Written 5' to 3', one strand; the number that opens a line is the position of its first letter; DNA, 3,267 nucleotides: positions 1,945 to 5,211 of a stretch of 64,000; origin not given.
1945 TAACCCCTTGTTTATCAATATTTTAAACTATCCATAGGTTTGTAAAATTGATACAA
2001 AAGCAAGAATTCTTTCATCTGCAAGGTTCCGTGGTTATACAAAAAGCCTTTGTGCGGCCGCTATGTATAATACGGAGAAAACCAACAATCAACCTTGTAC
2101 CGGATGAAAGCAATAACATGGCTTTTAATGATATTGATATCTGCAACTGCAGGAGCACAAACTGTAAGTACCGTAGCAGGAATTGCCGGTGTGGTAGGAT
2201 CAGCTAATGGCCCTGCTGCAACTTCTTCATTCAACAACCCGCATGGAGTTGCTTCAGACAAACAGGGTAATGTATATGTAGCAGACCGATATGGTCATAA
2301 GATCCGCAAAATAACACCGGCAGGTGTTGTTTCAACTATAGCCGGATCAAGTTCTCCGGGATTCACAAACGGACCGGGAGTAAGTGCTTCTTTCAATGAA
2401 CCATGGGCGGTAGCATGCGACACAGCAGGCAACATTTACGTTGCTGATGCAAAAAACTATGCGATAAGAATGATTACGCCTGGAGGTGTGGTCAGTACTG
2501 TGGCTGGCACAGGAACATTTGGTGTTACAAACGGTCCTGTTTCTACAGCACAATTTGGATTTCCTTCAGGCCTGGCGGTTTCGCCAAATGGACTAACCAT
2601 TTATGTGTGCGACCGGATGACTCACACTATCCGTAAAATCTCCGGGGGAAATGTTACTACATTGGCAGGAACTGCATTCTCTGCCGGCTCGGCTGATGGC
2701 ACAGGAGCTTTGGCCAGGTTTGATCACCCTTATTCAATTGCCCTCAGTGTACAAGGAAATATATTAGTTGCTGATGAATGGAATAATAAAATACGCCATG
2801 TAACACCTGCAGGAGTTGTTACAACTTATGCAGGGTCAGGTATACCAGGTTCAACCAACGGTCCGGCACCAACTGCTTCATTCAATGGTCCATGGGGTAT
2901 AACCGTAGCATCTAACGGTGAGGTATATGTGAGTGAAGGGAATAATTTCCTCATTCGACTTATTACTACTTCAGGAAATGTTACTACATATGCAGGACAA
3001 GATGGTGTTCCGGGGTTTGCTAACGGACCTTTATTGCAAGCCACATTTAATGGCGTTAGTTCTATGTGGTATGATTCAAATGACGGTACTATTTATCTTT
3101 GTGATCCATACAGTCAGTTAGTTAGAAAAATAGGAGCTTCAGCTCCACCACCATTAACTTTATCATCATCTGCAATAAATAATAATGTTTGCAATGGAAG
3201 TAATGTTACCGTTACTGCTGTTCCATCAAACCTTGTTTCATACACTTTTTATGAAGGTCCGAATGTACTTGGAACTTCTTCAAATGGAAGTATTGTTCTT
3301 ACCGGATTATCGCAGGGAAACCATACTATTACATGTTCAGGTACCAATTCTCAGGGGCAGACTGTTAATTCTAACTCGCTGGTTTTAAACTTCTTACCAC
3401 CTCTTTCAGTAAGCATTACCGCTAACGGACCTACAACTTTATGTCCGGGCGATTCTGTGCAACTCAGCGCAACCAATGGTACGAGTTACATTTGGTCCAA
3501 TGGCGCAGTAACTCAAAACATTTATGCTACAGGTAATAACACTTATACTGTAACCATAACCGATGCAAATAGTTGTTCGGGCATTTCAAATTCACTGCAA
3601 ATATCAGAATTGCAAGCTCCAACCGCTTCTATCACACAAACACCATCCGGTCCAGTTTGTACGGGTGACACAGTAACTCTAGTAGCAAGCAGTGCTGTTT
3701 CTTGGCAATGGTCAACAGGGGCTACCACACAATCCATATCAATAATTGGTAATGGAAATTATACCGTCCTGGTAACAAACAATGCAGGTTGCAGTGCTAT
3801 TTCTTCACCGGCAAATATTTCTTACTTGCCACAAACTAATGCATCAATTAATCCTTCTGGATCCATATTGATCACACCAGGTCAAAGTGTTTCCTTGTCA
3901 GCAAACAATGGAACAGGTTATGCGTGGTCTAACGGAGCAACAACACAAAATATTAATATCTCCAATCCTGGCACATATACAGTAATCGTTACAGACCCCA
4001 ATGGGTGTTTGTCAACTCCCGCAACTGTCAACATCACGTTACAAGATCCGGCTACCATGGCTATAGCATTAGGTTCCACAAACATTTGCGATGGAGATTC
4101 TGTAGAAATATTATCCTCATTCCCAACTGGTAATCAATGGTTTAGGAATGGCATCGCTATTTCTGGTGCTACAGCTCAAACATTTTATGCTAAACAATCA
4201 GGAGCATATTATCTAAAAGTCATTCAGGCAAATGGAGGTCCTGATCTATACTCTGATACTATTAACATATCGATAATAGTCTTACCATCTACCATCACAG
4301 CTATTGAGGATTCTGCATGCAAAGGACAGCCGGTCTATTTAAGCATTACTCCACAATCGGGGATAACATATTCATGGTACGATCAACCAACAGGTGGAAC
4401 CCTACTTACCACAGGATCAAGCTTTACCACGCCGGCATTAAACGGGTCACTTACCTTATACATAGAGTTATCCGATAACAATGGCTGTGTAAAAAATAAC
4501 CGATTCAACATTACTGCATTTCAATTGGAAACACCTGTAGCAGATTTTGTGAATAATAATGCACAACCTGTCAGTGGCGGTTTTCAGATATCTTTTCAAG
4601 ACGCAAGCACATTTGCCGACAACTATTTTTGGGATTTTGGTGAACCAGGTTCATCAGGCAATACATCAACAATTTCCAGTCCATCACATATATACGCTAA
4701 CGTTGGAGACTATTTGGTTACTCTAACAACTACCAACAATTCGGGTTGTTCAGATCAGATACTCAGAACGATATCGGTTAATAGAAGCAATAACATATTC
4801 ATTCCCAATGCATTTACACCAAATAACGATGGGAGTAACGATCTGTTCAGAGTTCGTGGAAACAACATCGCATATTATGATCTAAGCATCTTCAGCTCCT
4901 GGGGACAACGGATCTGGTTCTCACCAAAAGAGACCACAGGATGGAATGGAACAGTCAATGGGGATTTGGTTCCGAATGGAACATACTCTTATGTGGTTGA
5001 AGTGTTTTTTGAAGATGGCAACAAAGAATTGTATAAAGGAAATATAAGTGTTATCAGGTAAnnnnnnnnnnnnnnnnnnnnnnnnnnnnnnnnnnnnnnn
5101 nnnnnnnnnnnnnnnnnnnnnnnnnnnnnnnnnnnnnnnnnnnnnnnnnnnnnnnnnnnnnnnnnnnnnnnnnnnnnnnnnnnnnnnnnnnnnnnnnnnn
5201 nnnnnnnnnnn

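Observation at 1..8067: T9SS type-B adhesin and PorP/SprF pair embedded inside a Wzc/WecA polysaccharide operon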

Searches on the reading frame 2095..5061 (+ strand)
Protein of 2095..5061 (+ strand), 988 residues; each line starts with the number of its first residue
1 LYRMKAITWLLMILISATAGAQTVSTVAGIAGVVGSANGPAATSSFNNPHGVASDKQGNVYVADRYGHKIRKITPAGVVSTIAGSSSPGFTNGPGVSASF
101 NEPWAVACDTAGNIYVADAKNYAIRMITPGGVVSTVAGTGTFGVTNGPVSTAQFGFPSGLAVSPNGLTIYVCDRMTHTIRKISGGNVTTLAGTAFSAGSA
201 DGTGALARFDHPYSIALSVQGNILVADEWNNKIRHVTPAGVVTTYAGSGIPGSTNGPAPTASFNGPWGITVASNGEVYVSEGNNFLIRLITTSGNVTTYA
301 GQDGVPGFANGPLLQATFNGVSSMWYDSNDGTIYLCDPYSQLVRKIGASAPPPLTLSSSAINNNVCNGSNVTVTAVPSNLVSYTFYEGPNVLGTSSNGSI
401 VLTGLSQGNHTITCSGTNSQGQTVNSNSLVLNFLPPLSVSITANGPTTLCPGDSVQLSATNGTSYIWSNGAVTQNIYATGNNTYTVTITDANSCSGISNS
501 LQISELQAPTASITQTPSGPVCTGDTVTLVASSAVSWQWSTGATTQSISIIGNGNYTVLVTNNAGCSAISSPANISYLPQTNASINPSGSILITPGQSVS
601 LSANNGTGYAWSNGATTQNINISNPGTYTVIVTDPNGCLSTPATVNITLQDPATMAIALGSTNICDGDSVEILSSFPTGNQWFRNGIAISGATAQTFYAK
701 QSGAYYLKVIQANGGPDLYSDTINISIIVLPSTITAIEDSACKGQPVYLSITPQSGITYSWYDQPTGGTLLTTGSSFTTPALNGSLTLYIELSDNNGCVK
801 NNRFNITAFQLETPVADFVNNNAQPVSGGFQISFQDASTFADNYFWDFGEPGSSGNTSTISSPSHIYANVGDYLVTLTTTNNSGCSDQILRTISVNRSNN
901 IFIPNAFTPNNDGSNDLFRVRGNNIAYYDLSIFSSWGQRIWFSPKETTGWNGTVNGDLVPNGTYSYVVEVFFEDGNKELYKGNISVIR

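Call 5: search_protein_families(library=pfam, proteins=[window:2095-5061:+], max_evalue=0.01)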
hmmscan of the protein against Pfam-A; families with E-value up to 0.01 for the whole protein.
window:2095-5061:+ (988 aa): 10 families
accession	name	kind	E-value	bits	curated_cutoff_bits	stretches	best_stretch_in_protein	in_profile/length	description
PF01436.27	NHL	-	1.3e-32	110.6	20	4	46-72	1-27/28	NHL repeat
PF19081.6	Ig_7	-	2.1e-26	92.5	27.3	1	734-808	4-80/84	Ig-like domain CHU_C associated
PF25021.1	TEN_NHL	-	8.5e-23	81.3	27.1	2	39-87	134-180/357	Teneurin NHL domain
PF13585.12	CHU_C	-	1.6e-16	60.6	27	1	902-985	2-85/86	CHU_C Type IX secretion signal domain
PF00801.26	PKD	-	1.6e-11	44.4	23.5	1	826-891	11-77/80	PKD domain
PF18911.6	PKD_4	-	2.1e-10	41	27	1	813-888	3-77/85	PKD domain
PF08450.18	SGL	-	2.2e-08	34.4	26.3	1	106-244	91-218/246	SMP-30/Gluconolactonase/LRE-like region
PF24684.1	Vgb_lyase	-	0.00019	20.8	50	0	215-300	60-133/290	Virginiamycin B lyase family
PF22701.2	Mala_s_1-like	-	0.0022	18.3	27.5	0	51-107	92-146/195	Mal s 1 allergenic protein-like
PF13449.12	Phytase-like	-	0.0093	16.3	27.6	0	154-243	3-101/284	Esterase-like activity of phytase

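Call 6: search_protein_families(library=ncbifam, proteins=[window:2095-5061:+], max_evalue=0.01)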
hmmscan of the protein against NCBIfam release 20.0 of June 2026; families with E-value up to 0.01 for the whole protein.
window:2095-5061:+ (988 aa): 4 families
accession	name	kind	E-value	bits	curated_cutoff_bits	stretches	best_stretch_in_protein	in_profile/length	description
NF035926.1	scyF_NHL_VPEP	equivalog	2e-21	76.6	350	3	99-245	100-235/376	scytonemin biosynthesis PEP-CTERM protein ScyF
TIGR04131.1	Bac_Flav_CTERM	domain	3.3e-16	59.2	35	1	903-988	3-85/85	T9SS type B sorting domain-containing protein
NF047780.1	LIC12708_fam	subfamily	0.0022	16.9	150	0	56-120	65-139/391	LIC_12708 family protein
TIGR04203.1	RPT_S_cricet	repeat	0.0068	16.6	60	0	626-647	12-31/38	TIGR04203-type repeat-containing surface protein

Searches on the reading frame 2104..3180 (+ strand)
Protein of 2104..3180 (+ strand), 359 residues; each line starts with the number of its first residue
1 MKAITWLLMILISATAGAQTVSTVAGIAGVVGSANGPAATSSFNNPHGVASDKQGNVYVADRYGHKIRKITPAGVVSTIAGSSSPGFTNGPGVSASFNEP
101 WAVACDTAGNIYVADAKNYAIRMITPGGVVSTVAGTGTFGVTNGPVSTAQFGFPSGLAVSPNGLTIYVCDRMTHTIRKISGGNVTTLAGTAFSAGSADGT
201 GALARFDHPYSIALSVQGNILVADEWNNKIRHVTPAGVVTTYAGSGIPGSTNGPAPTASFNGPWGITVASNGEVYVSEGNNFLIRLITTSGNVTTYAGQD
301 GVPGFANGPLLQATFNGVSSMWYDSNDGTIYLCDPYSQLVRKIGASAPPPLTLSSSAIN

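Call 75: search_solved_structures(query=window:2104-3180:+, max_evalue=0.001)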
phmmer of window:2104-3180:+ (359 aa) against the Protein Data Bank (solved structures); distinct sequences matched with E-value up to 0.001: 68 (the best 60 are shown).
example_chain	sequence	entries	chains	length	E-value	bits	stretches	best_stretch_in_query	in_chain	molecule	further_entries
9ifo_A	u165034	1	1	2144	9e-46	160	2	36-250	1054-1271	Teneurin-Like Protein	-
9pt5_A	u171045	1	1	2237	1e-45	159.7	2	36-250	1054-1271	Teneurin-like protein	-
7djj_A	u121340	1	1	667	5.6e-32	114.6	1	26-289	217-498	Protein SUPPRESSOR OF QUENCHING 1, chloroplastic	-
7djk_A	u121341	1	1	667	5.6e-32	114.6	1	26-289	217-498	Protein SUPPRESSOR OF QUENCHING 1, chloroplastic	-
7djm_A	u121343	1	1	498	7.4e-29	104.3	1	26-289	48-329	Protein SUPPRESSOR OF QUENCHING 1, chloroplastic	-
7djl_C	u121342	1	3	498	7.4e-29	104.3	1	26-289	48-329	Protein SUPPRESSOR OF QUENCHING 1, chloroplastic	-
9jur_A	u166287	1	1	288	6.2e-24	88.1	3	41-168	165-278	E3 ubiquitin-protein ligase TRIM71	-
8j72_A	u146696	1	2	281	6.7e-24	88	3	41-168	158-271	E3 ubiquitin-protein ligase TRIM71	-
7qrx_A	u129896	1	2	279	1.1e-23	87.3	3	41-168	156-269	E3 ubiquitin-protein ligase TRIM71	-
6fpt_A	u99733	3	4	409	1.2e-22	83.9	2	41-168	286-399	E3 ubiquitin-protein ligase TRIM71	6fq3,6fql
6g7w_A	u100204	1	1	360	3.8e-22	82.3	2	132-288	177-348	NHL repeat-containing protein 2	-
6gc1_A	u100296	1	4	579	1.4e-21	80.3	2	132-288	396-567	NHL repeat-containing protein 2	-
6d69_A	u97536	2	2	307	1.1e-19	74.2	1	42-285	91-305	NHL Repeat Region of D. melanogaster Thin | Thin, isoform D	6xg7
6rej_A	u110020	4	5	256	4.5e-17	65.6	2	42-133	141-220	Pizza6-SH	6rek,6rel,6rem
6ren_A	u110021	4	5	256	4.9e-17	65.5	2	40-127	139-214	3fPizza6-SH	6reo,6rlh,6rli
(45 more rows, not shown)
